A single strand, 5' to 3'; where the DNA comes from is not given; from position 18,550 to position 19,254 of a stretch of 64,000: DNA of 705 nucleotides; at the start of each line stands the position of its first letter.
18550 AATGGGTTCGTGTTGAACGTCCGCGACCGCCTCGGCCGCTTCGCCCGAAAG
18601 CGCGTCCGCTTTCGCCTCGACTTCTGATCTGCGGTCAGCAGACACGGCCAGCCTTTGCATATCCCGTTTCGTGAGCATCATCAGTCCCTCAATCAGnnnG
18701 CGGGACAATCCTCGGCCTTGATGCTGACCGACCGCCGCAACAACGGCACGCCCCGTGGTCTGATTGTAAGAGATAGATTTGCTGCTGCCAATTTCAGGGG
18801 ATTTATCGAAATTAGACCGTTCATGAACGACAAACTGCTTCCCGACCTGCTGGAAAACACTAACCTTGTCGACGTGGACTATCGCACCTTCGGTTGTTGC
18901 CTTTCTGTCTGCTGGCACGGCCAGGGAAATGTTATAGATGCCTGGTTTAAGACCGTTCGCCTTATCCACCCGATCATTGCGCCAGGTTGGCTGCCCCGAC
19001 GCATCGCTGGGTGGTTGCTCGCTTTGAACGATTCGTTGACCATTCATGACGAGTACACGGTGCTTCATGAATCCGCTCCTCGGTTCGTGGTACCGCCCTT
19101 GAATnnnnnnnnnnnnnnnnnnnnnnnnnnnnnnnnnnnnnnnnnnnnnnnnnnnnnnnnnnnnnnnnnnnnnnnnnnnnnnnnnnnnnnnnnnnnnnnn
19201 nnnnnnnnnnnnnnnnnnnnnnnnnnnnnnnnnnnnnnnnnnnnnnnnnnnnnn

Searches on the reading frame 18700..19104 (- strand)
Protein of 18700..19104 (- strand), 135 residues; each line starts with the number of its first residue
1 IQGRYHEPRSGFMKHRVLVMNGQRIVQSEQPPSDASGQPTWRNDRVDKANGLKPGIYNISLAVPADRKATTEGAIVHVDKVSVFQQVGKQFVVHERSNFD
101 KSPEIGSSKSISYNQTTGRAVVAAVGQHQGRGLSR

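Call 13: search_solved_structures(query=window:18700-19104:-, max_evalue=1, show_alignments=3)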
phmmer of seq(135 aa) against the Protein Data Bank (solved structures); distinct sequences matched with E-value up to 1: 2.
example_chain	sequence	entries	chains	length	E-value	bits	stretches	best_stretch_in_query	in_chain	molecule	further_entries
6eph_B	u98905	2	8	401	0.00056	23.1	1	36-126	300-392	Zeta_1 toxin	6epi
6epg_B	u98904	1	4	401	0.00056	23.1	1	36-126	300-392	Zeta_1 toxin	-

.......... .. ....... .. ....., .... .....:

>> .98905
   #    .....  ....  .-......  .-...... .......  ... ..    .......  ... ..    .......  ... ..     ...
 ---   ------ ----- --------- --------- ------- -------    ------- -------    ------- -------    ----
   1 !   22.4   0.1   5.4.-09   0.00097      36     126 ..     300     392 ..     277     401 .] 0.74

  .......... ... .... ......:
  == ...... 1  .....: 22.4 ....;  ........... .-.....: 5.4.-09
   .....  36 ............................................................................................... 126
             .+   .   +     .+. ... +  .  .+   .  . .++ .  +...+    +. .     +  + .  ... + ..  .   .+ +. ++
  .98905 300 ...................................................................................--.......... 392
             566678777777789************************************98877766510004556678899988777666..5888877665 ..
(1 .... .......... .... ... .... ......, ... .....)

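Call 33: find_homologous_proteins(query=window:18700-19065:-, max_evalue=0.001)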
Query seq(122 aa) (122 aa): 218 proteins with E <= 0.001 among 223 candidates; the best 120 are listed.
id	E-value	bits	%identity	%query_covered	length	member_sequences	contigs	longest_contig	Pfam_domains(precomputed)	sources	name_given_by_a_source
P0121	3.0e-38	148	63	100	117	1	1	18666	PF18790.8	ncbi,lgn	ncbi:MAG: IncP plasmid survival protein KfrB [Burkholderia sp.]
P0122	8.6e-38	147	63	100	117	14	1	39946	PF18790.8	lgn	-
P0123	1.9e-35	139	60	100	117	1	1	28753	PF18790.8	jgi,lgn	-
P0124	2.1e-35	139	61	100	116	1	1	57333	PF18790.8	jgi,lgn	-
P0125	6.5e-35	137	61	100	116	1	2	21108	PF18790.8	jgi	jgi:KfrB protein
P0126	1.3e-34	136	58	100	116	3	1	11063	PF18790.8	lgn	-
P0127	3.6e-34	135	59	100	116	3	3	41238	PF18790.8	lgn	-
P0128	7.4e-32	128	58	100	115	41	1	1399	PF18790.8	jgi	-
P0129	9.3e-32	127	59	100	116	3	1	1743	PF18790.8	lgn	-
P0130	1.0e-31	127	59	100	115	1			PF18790.8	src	-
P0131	1.3e-31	127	58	100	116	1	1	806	PF18790.8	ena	-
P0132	3.0e-31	126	58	100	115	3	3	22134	PF18790.8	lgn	-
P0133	4.6e-31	125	58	100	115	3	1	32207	PF18790.8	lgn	-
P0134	8.2e-31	124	58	100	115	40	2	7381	PF18790.8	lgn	-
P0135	1.1e-30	124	59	100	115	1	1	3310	PF18790.8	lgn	-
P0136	1.5e-30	123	58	100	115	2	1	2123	PF18790.8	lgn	-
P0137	1.6e-30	123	57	100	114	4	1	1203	PF18790.8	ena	-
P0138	1.7e-30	123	59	100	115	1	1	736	PF18790.8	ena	-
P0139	2.0e-30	123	58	100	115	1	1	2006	PF18790.8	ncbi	-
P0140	2.0e-30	123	58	100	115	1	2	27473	PF18790.8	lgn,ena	-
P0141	2.6e-30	123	58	100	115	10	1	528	PF18790.8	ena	-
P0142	2.7e-30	123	57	83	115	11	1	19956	PF18790.8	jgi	-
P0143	2.8e-30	122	57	83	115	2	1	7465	PF18790.8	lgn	-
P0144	2.9e-30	122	58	100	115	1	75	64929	PF18790.8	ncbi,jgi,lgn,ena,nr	nr:hypothetical protein [uncultured bacterium] BCU00797.1 hypothetical protein [uncultured bacterium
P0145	3.8e-30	122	58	100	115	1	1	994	PF18790.8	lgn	-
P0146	4.0e-30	122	58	100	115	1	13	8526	PF18790.8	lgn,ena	-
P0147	4.2e-30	122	57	100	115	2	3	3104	PF18790.8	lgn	-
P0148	4.7e-30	122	58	100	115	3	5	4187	PF18790.8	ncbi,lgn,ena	-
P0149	4.9e-30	122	57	100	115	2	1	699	PF18790.8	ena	-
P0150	5.6e-30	122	57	100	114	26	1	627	PF18790.8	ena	-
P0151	6.8e-30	121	55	99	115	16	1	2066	PF18790.8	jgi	-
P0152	7.6e-30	121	59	83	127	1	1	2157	PF18790.8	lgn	-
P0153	7.7e-30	121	57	100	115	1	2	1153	PF18790.8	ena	-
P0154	7.8e-30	121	58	100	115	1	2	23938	PF18790.8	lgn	-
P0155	9.1e-30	121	55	99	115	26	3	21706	PF18790.8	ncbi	ncbi:conjugal transfer protein TraO [Xanthomonas euvesicatoria]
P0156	9.6e-30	121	56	100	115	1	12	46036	PF18790.8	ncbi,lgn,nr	ncbi:IncP plasmid survival protein KfrB [Escherichia coli]|nr:IncP plasmid survival protein KfrB [Es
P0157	1.1e-29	121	57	100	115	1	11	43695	PF18790.8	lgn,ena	-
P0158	1.1e-29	121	57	100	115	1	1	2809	PF18790.8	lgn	-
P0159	1.3e-29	120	56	100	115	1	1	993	PF18790.8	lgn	-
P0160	1.3e-29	120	57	100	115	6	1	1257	PF18790.8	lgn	-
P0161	1.5e-29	120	57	100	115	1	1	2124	PF18790.8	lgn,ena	-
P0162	1.5e-29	120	57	100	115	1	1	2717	PF18790.8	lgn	-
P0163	1.6e-29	120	57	100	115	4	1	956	PF18790.8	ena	-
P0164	1.6e-29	120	57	99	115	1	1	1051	PF18790.8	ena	-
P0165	1.8e-29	120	56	100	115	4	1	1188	PF18790.8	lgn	-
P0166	1.8e-29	120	56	100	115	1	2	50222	PF18790.8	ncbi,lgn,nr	ncbi:IncP plasmid survival protein KfrB [Escherichia coli]|nr:conjugal transfer protein TraO [Salmon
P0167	2.1e-29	120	57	100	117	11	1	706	PF18790.8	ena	-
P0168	2.4e-29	120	55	100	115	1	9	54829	PF18790.8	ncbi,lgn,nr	ncbi:conjugal transfer protein TraO [Salmonella enterica]|nr:conjugal transfer protein TraO [Salmone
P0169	3.5e-29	119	56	100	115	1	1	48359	PF18790.8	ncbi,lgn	ncbi:TPA: IncP plasmid survival protein KfrB [Pseudomonas aeruginosa]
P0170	4.0e-29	119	57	100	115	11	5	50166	PF18790.8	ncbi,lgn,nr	ncbi:conjugal transfer protein TraO [Escherichia coli]|nr:conjugal transfer protein TraO [Escherichi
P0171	4.0e-29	119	57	100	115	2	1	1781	PF18790.8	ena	-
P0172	5.6e-29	118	55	100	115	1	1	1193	PF18790.8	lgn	-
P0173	7.4e-29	118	54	100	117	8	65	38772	PF18790.8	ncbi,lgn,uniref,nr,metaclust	ncbi:conjugal transfer protein TraO (plasmid) [Xylella fastidiosa subsp. fastidiosa]|uniref:TraO n=3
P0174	8.1e-29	118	55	100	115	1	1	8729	PF18790.8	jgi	jgi:ABC-type Fe3+/spermidine/putrescine transport system ATPase subunit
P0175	8.3e-29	118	57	100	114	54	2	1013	PF18790.8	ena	-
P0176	1.1e-28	117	54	100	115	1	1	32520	PF18790.8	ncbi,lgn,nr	ncbi:conjugal transfer protein TraO [Neisseriaceae bacterium ESL0693]|nr:conjugal transfer protein T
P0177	1.2e-28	117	55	100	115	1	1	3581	PF18790.8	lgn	-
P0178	1.5e-28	117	54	100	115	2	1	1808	PF18790.8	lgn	-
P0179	1.5e-28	117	55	100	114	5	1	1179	PF18790.8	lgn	-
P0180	1.6e-28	117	56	100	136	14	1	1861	PF18790.8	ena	-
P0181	1.9e-28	117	55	99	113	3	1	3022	PF18790.8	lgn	-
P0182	2.0e-28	117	56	100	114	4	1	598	PF18790.8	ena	-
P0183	2.6e-28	116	53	100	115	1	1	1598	PF18790.8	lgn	-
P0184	3.1e-28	116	54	100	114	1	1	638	PF18790.8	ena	-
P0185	3.7e-28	116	54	99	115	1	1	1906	PF18790.8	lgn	-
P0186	3.9e-28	116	55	99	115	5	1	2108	PF18790.8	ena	-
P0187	3.9e-28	116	55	99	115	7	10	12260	PF18790.8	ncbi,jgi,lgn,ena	-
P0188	4.2e-28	115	54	100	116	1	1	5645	PF18790.8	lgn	-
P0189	5.5e-28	115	55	100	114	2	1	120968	PF18790.8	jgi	jgi:hypothetical protein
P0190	9.7e-28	114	54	100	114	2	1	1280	PF18790.8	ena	-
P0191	1.0e-27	114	55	100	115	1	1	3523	PF18790.8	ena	-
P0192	1.1e-27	114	55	100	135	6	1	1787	PF18790.8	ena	-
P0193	1.1e-27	114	54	100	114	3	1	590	PF18790.8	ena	-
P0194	1.3e-27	114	52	100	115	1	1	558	PF18790.8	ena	-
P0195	1.4e-27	114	58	95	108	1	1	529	PF18790.8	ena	-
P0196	1.5e-27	114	51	100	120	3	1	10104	PF18790.8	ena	-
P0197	1.5e-27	114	54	99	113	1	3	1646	PF18790.8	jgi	jgi:KfrB protein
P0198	2.0e-27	113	58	95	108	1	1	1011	PF18790.8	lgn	-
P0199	2.2e-27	113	53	100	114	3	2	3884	PF18790.8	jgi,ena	jgi:hypothetical protein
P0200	2.5e-27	113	53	100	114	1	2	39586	PF18790.8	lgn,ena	-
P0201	2.7e-27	113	52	100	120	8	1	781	PF18790.8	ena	-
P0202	3.0e-27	113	55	100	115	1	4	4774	PF18790.8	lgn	-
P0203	3.2e-27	113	54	100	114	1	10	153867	PF18790.8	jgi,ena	jgi:hypothetical protein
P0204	4.0e-27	112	53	99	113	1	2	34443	PF18790.8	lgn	-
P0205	6.3e-27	112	52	100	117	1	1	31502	PF18790.8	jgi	jgi:cell filamentation protein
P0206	7.9e-27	111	52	100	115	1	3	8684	PF18790.8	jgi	-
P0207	9.1e-27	111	52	100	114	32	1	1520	PF18790.8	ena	-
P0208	1.1e-26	111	52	100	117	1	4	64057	PF18790.8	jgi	jgi:hypothetical protein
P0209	1.1e-26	111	52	100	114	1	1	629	PF18790.8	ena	-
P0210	1.2e-26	111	59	83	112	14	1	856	PF18790.8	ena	-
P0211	1.2e-26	111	53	99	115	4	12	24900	PF18790.8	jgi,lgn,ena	jgi:hypothetical protein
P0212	1.3e-26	111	53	100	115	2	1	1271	PF18790.8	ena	-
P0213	1.3e-26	111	51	100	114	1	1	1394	PF18790.8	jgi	jgi:cell filamentation protein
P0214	2.2e-26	110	52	100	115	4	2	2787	PF18790.8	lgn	-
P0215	2.8e-26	110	52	100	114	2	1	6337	PF18790.8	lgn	-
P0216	2.8e-26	110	52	100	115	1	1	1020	PF18790.8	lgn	-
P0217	3.0e-26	109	52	100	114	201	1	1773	PF18790.8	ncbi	-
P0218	3.2e-26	109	52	100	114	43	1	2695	PF18790.8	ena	-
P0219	3.6e-26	109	51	100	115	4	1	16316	PF18790.8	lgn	-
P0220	4.1e-26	109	53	100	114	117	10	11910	PF18790.8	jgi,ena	-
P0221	5.0e-26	109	52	100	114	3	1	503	PF18790.8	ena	-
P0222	5.2e-26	109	49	100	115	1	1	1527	PF18790.8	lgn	-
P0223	5.4e-26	109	51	97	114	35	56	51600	PF18790.8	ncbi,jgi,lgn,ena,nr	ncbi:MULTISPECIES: IncP plasmid survival protein KfrB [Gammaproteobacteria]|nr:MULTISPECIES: IncP pl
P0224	5.6e-26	109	52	100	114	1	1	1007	PF18790.8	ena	-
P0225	6.3e-26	108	54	98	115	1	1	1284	PF18790.8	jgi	-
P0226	7.3e-26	108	48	100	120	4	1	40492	PF18790.8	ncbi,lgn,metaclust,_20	metaclust:\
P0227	7.5e-26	108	54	100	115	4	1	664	PF18790.8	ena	-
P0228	7.8e-26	108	52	100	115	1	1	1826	PF18790.8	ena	-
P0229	8.3e-26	108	48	100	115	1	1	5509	PF18790.8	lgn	-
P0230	8.5e-26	108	50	97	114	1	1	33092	PF18790.8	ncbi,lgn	-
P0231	9.1e-26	108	49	100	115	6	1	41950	PF18790.8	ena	-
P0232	1.2e-25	108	50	100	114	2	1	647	PF18790.8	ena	-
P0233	1.2e-25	108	53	100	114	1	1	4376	PF18790.8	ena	-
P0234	1.5e-25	107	52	100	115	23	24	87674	PF18790.8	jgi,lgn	-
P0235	1.5e-25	107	56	83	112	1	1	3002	PF18790.8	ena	-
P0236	1.6e-25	107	51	100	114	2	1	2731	PF18790.8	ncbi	-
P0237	1.6e-25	107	50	100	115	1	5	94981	PF18790.8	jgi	jgi:hypothetical protein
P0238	1.7e-25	107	52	99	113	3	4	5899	PF18790.8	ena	-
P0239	1.8e-25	107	52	100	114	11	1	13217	PF18790.8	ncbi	-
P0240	2.0e-25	107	50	100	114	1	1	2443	PF18790.8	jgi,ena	-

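Call 55: predict_structure(alignment_id=A4)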
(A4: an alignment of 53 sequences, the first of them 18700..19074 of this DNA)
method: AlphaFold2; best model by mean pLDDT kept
length: 125 residues; sequences in the alignment: 53
mean_pLDDT: 89.4   pTM: 0.80
mean pLDDT of the five models: 89.4, 89.1, 88.9, 88.9, 88.3
residues with pLDDT >= 90: 98; 70-90: 15; 50-70: 4; < 50: 8
segments of 3 or more residues with pLDDT < 50: 118-124
pLDDT, mean of each block of 10 residues (from residue 1): 85 95 78 95 96 96 96 97 97 94 96 69 48
secondary structure, 60 per line:
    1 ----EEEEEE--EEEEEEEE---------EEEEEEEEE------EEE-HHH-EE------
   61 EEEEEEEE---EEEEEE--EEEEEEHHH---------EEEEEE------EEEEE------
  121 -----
elements in order: E5-10 E13-20 E30-38 E45-47 E61-68 E72-77 E80-85 E98-103 E110-114
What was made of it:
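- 18700..19068 (-): KfrB moiety (residues 197-319), equivalent to a whole stand-alone IncP KfrB. It starts at kfrB's own ATG (M197). Stand-alone model pLDDT 89, pTM 0.80, nine strands (call 55).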

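Call 58: fold_search(model_id=the predicted structure, library=pdb)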
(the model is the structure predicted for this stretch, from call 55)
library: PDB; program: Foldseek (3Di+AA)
matches with E <= 10: 1031; with E <= 0.001: 6
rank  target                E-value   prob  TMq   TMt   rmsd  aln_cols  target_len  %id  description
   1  6epg_F                1.5e-07  1.00  0.73  0.24   2.3       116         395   25  Structure of the epsilon_1 / zeta_1 antitoxin / toxin system from Neisseria gonorrhoeae. (released 2018-05-02)
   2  6eph_B                2.0e-07  1.00  0.73  0.25   2.4       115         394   24  Structure of the epsilon_1 / zeta_1 antitoxin toxin system from Neisseria gonorrhoeae in complex with UNAM. (released 2018-05-02)
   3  6epg_H                3.3e-07  1.00  0.71  0.24   2.4       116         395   24  Structure of the epsilon_1 / zeta_1 antitoxin / toxin system from Neisseria gonorrhoeae. (released 2018-05-02)
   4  6epi_F                3.9e-07  1.00  0.73  0.24   2.5       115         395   24  Structure of the epsilon_1 / zeta_1 antitoxin / toxin system from Neisseria gonorrhoeae in complex with UNAM-4P. (released 2018-05-02)
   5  6epg_D                1.6e-06  1.00  0.71  0.24   2.6       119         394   24  Structure of the epsilon_1 / zeta_1 antitoxin / toxin system from Neisseria gonorrhoeae. (released 2018-05-02)
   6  6epg_B                3.1e-06  1.00  0.69  0.24   2.7       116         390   22  Structure of the epsilon_1 / zeta_1 antitoxin / toxin system from Neisseria gonorrhoeae. (released 2018-05-02)
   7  4nps                  3.1e-02  1.00  0.37  0.17   3.0        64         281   19  Crystal Structure of Bep1 protein (VirB-translocated Bartonella effector protein) from Bartonella clarridgeiae (released 2014-10-08)
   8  3go5                  4.7e-02  0.77  0.31  0.15  12.8       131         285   15  Crystal structure of a multidomain protein with nucleic acid binding domains (sp_0946) from streptococcus pneumoniae tig (released 2009-04-07)
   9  7tuv_A                5.9e-02  0.99  0.32  0.07   5.6        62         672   16  Crystal structure of the exoribonucleolytic module of T. brucei RRP44 (released 2023-01-11)
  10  9guu_B                6.5e-02  0.99  0.31  0.23   7.0        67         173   15  30S mRNA delivery complex (consensus) (released 2024-11-20)
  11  5nh2_A                7.3e-02  1.00  0.38  0.17   2.8        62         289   11  Bartonella henselae BepA Fic domain in complex with its antitoxin homologue BiaA (released 2018-05-16)
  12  4qqb_X                7.3e-02  0.97  0.31  0.48   7.1        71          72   17  Structural basis for the assembly of the SXL-UNR translation regulatory complex (released 2014-09-03)
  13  1eif                  7.7e-02  0.77  0.31  0.31  17.2       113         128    7  EUKARYOTIC TRANSLATION INITIATION FACTOR 5A FROM METHANOCOCCUS JANNASCHII (released 1998-10-14)
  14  8wi7_b                9.5e-02  0.96  0.29  0.24   6.6        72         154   21  Cryo- EM structure of Mycobacterium smegmatis 70S ribosome, bS1 and RafH. (released 2024-02-28)
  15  8aas_C                1.3e-01  0.95  0.31  0.34   7.7        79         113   18  Crystal structure of the Pyrococcus abyssi RPA trimerization core bound to poly-dT20 ssDNA (released 2023-05-03)
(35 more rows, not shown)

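Call 62: search_solved_structures(query=A4, max_evalue=10, show_alignments=1)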
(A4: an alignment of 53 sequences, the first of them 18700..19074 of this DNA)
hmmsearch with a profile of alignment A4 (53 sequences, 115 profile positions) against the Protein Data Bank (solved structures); distinct sequences matched with E-value up to 10: 3.
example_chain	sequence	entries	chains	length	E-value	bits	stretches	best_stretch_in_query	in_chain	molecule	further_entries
6eph_B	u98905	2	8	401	5.7e-10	42.8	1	7-114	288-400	Zeta_1 toxin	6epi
6epg_B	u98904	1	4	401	5.7e-10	42.8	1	7-114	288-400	Zeta_1 toxin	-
1wp5_A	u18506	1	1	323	0.64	13.7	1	12-75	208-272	topoisomerase IV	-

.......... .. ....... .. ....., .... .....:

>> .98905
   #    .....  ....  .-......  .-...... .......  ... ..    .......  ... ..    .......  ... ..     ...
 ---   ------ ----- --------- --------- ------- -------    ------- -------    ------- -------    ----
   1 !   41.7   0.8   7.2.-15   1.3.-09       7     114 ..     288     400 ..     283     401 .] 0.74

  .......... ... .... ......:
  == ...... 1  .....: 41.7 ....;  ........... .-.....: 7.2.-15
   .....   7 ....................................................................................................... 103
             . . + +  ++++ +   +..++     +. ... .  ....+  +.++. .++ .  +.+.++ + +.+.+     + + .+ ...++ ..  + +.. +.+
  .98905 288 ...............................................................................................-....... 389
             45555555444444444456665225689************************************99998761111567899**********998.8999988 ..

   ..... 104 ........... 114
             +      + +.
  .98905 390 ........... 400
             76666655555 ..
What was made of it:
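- Closest known: FIC-OB-BID Bartonella effector proteins. Different: There is no detectable sequence similarity in the beta domain (call 62).
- Tried and rejected: Sequence-level link between KfrB and the Bep OB fold: not found at E up to 10 (call 62).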

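Call 63: search_dna_similar(query=window:18700-19074:-, collection=plasmids, mode=protein, max_evalue=0.001, rows=spread, max_rows=60)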
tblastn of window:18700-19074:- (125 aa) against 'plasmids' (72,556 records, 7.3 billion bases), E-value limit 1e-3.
Records with a match: 456; places in all: 556; records where one place covers at least 80% of the query: 352.
Best place of each record, by identity: 60-80% 2; <60% 454.
By first word of the organism name: Klebsiella 93; Escherichia 92; uncultured 80; Pseudomonas 25; Xylella 22; Salmonella 16; Xanthomonas 12; Enterobacter 10; Delftia 7; Variovorax 7; and 42 more.
By predicted mobility (MOB-suite, as given by PLSDB): conjugative 377; mobilizable 42; non-mobilizable 37.
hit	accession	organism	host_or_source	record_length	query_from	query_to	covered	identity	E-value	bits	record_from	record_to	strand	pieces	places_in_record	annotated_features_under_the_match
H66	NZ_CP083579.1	Xanthomonas phaseoli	Manihot esculenta Crantz,single ...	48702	3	125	98%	60.2%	6e-40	147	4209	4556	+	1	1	KfrB domain-containing protein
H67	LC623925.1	uncultured bacterium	-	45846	3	125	98%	58.5%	8e-35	133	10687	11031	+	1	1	upf 54.8: hypothetical protein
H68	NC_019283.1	Delftia acidovorans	-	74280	3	125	98%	57.7%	2e-35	134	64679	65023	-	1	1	kfrB: IncP plasmid survival protein KfrB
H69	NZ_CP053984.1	Achromobacter pestifer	-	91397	3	125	98%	57.7%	2e-35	134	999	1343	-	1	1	IncP plasmid survival protein KfrB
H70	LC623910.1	uncultured bacterium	-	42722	3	125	98%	57.7%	3e-35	134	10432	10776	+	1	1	traO: TraO protein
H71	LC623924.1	uncultured bacterium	-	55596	3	125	98%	56.9%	4e-35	134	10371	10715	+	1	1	kfrB: KfrB protein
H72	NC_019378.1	Burkholderia cepacia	-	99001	3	125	98%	56.9%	6e-33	127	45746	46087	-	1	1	KfrB domain-containing protein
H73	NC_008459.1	Bordetella pertussis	-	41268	3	124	98%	56.6%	4e-35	134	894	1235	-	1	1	kfrB: IncP plasmid survival protein KfrB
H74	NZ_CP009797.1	Burkholderia ambifaria AMMD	Pea rhizosphere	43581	3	124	98%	56.6%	2e-34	132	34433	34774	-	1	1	kfrB: IncP plasmid survival protein KfrB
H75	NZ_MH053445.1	Pseudomonas aeruginosa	sputum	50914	3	124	98%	56.6%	2e-34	132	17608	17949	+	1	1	kfrB: IncP plasmid survival protein KfrB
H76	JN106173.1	uncultured bacterium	-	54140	3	124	98%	56.6%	2e-34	132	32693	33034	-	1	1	kfrB: KfrB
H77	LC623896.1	uncultured bacterium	-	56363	3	124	98%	56.6%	2e-34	132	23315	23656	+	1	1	kfrB: KfrB protein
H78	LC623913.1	uncultured bacterium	-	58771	3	124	98%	56.6%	2e-34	132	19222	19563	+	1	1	kfrB: KfrB protein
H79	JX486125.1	uncultured bacterium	-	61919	3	124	98%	56.6%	2e-34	132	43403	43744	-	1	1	traO: conjugative transfer protein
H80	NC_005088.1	Delftia acidovorans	-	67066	3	124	98%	56.6%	2e-34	132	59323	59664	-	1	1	kfrB: IncP plasmid survival protein KfrB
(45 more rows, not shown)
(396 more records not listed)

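Call 81: search_protein_representatives(alignment_id=A4)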
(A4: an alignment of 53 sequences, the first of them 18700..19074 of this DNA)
Query: 53 sequences, 115 profile positions. Proteins with E-value up to 0.001 (for the whole library): 341; up to 1e-10: 194; up to 1e-30: 37. The best 150 are listed.
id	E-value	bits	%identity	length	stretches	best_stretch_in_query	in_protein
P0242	5.8e-45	168.6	-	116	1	1-113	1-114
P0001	1.8e-44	167.0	-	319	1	1-115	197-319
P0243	1.1e-43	164.4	-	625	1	2-115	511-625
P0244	8.3e-42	158.4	-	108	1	8-115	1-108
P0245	2.5e-41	156.8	-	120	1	1-115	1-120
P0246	4.8e-41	155.9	-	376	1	2-115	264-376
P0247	2.1e-40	153.9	-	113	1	1-114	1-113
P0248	4.8e-40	152.7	-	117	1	1-115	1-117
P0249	2.4e-39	150.4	-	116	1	1-115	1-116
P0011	3.8e-39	149.8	-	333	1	2-115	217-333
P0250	3.8e-39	149.8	-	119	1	1-115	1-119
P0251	4.2e-38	146.4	-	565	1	2-114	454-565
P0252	8.3e-38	145.5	-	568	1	3-115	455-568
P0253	1.3e-36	141.6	-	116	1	1-108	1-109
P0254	1.1e-35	138.7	-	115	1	1-104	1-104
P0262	1.3e-33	131.9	-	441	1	2-113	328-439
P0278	1.8e-30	121.9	-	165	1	1-111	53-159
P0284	1.1e-29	119.3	-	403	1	2-115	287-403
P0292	2.4e-28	115.0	-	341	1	2-113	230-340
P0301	3.4e-27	111.3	-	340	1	1-115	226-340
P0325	2.0e-24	102.3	-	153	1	1-111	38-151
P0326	3.4e-24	101.6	-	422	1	2-113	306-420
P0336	8.1e-23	97.2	-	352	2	2-108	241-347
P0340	3.5e-22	95.1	-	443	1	1-100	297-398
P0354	1.9e-20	89.5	-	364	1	2-103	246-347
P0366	3.0e-19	85.7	-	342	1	2-105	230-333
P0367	3.8e-19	85.4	-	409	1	3-105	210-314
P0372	1.2e-18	83.7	-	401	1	2-104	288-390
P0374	2.3e-18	82.8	-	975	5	48-108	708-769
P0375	2.7e-18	82.6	-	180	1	3-105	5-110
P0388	1.7e-16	76.8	-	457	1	3-104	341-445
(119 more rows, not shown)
